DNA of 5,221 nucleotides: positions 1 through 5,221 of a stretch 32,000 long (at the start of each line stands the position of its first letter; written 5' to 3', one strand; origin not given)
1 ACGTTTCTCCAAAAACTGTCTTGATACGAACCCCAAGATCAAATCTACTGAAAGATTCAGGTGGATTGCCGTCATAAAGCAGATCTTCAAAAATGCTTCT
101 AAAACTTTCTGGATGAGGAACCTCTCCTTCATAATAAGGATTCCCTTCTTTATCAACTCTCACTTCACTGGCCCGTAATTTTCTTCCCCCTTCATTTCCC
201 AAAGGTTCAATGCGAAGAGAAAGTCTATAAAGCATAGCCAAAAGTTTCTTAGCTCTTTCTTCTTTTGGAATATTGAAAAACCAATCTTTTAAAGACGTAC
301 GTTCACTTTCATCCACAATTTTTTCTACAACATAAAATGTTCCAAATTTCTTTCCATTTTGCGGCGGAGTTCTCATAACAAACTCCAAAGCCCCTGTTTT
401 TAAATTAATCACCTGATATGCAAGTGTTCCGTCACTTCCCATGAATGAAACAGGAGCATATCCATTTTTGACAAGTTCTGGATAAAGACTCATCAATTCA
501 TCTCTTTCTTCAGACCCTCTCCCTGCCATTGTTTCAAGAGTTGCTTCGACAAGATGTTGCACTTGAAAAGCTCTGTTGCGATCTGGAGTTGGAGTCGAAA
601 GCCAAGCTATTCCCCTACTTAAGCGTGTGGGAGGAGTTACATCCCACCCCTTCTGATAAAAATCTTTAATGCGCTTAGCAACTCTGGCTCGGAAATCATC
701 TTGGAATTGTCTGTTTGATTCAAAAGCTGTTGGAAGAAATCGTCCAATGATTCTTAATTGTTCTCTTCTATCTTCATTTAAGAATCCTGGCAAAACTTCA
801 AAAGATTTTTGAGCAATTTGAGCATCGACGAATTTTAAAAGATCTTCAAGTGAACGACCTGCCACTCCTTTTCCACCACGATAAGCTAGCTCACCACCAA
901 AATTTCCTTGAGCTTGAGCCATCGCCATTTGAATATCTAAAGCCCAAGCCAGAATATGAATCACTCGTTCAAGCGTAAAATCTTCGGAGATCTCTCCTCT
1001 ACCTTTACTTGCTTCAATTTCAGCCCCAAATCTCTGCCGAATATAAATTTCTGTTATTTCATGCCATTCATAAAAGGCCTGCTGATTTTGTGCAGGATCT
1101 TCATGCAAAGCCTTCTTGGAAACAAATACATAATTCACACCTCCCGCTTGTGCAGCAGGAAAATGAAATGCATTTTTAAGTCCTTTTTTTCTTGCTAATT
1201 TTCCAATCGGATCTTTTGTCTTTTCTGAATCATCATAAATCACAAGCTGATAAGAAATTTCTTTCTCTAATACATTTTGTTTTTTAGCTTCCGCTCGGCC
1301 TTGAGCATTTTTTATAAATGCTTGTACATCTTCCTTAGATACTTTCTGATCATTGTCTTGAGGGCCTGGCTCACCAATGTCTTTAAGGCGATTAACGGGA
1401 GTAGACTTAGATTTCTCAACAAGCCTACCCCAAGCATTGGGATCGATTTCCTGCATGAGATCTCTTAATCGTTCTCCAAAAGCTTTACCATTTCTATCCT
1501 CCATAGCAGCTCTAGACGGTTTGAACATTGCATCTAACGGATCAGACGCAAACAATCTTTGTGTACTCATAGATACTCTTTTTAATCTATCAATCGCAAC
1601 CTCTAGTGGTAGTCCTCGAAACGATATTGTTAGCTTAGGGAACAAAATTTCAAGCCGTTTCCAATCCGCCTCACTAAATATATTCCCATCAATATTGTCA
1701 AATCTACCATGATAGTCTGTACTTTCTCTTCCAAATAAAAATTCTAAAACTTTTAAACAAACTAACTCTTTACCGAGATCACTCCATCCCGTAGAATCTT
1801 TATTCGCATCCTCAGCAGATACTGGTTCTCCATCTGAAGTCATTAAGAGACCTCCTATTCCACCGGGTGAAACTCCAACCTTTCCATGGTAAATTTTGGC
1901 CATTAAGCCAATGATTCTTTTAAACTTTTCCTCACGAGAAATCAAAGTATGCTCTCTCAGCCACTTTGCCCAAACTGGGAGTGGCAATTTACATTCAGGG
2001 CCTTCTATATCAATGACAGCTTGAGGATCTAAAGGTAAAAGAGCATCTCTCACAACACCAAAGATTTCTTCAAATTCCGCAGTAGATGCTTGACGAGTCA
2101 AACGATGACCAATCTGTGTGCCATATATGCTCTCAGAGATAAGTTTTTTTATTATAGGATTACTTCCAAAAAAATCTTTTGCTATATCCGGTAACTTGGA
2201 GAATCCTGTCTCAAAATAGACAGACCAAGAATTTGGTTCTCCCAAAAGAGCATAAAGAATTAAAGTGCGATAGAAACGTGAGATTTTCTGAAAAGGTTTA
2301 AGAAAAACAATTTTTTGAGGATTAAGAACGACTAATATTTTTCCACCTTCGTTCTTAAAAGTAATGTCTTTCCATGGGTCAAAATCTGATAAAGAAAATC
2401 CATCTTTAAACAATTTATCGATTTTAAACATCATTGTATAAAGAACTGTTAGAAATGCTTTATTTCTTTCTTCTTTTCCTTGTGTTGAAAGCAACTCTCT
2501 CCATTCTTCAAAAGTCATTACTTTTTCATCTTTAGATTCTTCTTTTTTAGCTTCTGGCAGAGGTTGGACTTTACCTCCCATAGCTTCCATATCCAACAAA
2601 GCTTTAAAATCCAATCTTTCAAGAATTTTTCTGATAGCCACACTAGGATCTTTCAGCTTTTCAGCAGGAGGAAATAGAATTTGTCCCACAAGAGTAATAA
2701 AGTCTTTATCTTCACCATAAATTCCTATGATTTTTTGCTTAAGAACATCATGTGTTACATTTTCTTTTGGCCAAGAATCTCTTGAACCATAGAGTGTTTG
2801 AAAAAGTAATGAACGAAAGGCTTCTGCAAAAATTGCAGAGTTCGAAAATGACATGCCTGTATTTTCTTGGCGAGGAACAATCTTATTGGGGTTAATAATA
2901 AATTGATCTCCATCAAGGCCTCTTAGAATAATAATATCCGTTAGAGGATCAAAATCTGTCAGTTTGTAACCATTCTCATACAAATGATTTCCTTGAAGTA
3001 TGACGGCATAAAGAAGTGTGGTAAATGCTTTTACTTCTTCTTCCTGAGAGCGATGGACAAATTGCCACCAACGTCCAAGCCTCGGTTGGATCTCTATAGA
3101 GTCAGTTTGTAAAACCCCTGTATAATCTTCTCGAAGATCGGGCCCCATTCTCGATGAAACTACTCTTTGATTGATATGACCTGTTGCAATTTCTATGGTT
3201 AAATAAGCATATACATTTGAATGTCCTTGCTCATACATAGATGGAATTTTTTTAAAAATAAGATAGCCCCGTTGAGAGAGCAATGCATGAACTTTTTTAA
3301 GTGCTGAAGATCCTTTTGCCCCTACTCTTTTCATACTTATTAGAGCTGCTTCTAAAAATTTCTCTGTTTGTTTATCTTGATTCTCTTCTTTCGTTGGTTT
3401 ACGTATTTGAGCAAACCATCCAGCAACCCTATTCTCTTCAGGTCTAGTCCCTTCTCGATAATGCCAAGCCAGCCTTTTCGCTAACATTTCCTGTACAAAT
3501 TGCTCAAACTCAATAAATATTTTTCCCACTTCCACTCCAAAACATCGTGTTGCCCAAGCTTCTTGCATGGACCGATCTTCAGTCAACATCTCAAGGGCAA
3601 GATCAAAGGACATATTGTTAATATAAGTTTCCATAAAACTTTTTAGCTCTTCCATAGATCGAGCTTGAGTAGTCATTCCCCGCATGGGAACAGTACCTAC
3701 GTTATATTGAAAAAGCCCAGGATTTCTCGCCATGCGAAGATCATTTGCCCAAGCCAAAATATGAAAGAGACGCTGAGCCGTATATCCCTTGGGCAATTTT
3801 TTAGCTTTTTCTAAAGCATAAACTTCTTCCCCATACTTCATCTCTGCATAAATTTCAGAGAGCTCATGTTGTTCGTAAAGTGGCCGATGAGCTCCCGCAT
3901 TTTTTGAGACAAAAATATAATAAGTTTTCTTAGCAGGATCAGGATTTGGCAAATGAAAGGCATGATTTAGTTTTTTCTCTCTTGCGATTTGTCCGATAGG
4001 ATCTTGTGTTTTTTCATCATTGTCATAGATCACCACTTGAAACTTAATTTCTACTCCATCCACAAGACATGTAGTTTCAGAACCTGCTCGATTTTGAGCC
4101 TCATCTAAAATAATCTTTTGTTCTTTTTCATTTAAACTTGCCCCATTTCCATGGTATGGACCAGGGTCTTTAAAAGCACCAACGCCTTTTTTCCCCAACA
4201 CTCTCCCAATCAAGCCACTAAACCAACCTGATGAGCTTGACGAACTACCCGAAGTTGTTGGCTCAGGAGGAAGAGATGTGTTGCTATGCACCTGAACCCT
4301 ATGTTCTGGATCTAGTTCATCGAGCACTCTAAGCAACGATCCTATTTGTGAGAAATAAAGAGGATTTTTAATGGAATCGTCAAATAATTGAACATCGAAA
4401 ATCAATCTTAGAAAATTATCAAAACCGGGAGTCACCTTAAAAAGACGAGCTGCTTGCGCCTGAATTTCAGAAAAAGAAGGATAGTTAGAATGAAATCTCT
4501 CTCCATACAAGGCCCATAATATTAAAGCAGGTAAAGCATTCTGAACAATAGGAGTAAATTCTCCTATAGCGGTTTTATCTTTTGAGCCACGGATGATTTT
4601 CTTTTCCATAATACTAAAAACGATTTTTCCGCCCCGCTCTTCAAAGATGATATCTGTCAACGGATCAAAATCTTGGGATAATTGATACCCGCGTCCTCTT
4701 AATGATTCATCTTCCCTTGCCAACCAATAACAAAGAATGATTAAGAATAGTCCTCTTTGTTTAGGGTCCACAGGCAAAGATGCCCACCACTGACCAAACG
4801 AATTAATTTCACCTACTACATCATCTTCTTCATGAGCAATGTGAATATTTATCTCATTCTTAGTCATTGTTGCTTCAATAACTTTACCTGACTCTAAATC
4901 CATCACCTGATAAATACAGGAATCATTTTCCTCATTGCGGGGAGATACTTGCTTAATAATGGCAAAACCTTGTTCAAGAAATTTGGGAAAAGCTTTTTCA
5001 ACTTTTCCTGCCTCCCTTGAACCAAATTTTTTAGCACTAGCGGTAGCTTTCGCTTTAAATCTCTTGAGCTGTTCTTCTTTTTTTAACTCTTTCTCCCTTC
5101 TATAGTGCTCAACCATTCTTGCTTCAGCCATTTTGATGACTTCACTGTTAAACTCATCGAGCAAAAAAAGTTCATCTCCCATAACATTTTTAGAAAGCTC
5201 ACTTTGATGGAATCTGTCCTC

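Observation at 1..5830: Three super-repeats sharing an unrecognised domain with invariant NAFH / HE(L/I)xEI / HILAWA motifs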

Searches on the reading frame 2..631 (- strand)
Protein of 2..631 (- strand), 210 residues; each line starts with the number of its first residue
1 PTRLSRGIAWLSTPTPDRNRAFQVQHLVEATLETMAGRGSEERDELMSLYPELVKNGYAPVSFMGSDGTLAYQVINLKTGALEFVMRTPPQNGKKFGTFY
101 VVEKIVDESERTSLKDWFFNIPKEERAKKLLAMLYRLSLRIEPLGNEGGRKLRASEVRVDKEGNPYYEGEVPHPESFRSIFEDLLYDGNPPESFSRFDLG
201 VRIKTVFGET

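Call 50: search_protein_families(library=pfam, proteins=[window:2-631:-], max_evalue=10)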
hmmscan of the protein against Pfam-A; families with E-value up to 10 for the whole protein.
window:2-631:- (210 aa): 0 families

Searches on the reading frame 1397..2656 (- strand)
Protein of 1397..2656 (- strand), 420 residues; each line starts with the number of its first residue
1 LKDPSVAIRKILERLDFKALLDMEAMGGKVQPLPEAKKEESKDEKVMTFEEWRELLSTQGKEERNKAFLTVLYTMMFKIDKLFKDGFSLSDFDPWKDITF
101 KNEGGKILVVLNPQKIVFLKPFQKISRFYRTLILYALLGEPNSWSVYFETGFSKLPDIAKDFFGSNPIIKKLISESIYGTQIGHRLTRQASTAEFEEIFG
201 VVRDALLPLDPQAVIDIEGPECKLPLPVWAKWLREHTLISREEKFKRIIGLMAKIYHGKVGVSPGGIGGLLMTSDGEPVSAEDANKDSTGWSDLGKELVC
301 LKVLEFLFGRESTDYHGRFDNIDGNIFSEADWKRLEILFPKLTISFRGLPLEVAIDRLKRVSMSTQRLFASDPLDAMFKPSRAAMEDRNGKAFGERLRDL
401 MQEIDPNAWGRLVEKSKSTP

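Call 50: search_protein_families(library=pfam, proteins=[window:1397-2656:-], max_evalue=10)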
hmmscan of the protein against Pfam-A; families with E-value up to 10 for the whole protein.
window:1397-2656:- (420 aa): 0 families

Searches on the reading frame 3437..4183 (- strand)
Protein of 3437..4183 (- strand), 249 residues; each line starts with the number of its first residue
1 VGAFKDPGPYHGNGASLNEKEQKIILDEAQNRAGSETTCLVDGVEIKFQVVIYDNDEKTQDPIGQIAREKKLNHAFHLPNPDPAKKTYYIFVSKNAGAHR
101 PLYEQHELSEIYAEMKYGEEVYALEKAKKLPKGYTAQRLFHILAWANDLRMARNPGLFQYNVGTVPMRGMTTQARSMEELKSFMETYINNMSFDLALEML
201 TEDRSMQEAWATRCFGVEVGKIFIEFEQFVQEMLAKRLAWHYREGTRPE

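Call 11: search_solved_structures(query=window:3437-4183:-, max_evalue=10)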
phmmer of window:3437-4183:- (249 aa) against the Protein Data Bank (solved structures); distinct sequences matched with E-value up to 10: 2.
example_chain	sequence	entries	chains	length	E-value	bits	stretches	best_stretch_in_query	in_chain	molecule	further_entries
9ek2_A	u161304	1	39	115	0.095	15.7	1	116-185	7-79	Matrix protein p17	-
7k09_A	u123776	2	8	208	1.4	11.8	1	173-241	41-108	Puromycin N-acetyltransferase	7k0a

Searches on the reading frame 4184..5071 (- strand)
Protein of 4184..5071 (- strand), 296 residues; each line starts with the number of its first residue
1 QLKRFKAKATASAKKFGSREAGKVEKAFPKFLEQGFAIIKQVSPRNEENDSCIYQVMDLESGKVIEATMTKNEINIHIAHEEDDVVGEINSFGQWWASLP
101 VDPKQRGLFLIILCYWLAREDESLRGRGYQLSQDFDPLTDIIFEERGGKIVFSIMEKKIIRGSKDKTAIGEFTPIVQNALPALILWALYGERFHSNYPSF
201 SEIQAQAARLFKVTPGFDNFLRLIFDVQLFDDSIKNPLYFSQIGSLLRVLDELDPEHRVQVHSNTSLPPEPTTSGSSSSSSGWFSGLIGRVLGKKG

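Call 50: search_protein_families(library=pfam, proteins=[window:4184-5071:-], max_evalue=10)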
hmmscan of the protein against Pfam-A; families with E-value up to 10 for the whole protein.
window:4184-5071:- (296 aa): 0 families

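Call 74: predict_structure(alignment_id=A6)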
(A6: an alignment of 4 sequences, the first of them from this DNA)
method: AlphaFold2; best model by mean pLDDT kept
length: 256 residues; sequences in the alignment: 4
mean_pLDDT: 68.3   pTM: 0.55
mean pLDDT of the five models: 68.3, 66.2, 58.9, 53.9, 46.0
residues with pLDDT >= 90: 4; 70-90: 156; 50-70: 36; < 50: 60
segments of 3 or more residues with pLDDT < 50: 1-6, 64-73, 213-256
pLDDT, mean of each block of 10 residues (from residue 1): 46 82 82 80 74 81 48 65 82 82 82 85 88 71 81 62 85 79 77 76 72 43 38 39 33 29
secondary structure, 60 per line:
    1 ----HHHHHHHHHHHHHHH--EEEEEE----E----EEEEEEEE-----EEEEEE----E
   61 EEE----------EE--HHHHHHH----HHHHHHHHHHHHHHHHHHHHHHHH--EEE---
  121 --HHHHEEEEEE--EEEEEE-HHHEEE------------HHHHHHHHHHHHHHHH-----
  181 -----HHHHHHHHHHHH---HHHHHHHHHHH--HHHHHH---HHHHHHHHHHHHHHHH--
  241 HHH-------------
elements in order: H5-19 E22-27 E37-44 E50-55 E60-63 H78-84 H89-112 E115-117 H123-126 E127-132 E135-140 E145-147 H160-175 H186-197 H201-211 H214-219 H223-238

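Call 76: fold_search(model_id=the predicted structure, library=pdb)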
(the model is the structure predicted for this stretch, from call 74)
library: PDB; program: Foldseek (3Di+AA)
matches with E <= 10: 1341; with E <= 0.001: 0
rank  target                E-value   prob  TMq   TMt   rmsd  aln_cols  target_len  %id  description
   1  2y4p_C                1.9e-03  0.99  0.35  0.34  14.8       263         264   11  Dimeric structure of DAPK-1 catalytic domain (released 2012-01-18)
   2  5a6o_B                3.4e-03  0.96  0.32  0.31  15.2       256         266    8  Crystal structure of the apo form of the unphosphorylated human death associated protein kinase 3 (DAPK3) (released 2015-10-21)
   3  5tf9_A                3.8e-03  0.95  0.31  0.31  13.9       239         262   11  Crystal structure of WNK1 in complex with Mn2+AMPPNP and WNK476 (released 2016-10-19)
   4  3mtl                  4.6e-03  0.92  0.30  0.26  16.4       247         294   10  Crystal structure of the PCTAIRE1 kinase in complex with Indirubin E804 (released 2010-06-09)
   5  5tf9_B                4.9e-03  0.96  0.33  0.32  13.8       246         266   10  Crystal structure of WNK1 in complex with Mn2+AMPPNP and WNK476 (released 2016-10-19)
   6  9blh_A                5.8e-03  0.98  0.36  0.32  14.2       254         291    9  Crystal structure of calcium/calmodulin-dependent protein kinase type II subunit delta complexed with ribociclib (released 2025-05-07)
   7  3zxt_D                5.8e-03  0.94  0.31  0.32  14.8       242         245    9  Dimeric structure of DAPK-1 catalytic domain in complex with AMPPCP- Mg (released 2012-07-25)
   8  1wvw                  6.6e-03  0.84  0.29  0.27  15.1       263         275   10  Crystal structures of kinase domain of DAP kinase in complex with small molecular inhibitors (released 2006-04-11)
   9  9blh_B                7.0e-03  0.98  0.37  0.33  14.0       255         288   12  Crystal structure of calcium/calmodulin-dependent protein kinase type II subunit delta complexed with ribociclib (released 2025-05-07)
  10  2jam_B                7.0e-03  0.89  0.28  0.26  15.5       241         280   10  Crystal structure of human calmodulin-dependent protein kinase I G (released 2007-03-13)
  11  5a6n_B                7.4e-03  0.94  0.33  0.32  15.1       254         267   10  Crystal structure of human death associated protein kinase 3 (DAPK3) in complex with compound 2 (released 2015-10-21)
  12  3zxt_C                7.4e-03  0.93  0.35  0.35  14.7       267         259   11  Dimeric structure of DAPK-1 catalytic domain in complex with AMPPCP- Mg (released 2012-07-25)
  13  1wvy                  8.3e-03  0.91  0.32  0.30  16.0       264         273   10  Crystal structures of kinase domain of DAP kinase in complex with small molecular inhibitors (released 2006-04-11)
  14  4mao                  8.3e-03  0.89  0.34  0.30  14.4       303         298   10  RSK2 T493M C-Terminal Kinase Domain in Complex with RMM58 (released 2014-10-22)
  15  7wj7_B                1.1e-02  0.97  0.36  0.37  13.0       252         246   12  Crystal Structure of the Kinase Domain with Adenosine of a Class III Lanthipeptide Synthetase CurKC (released 2022-11-09)
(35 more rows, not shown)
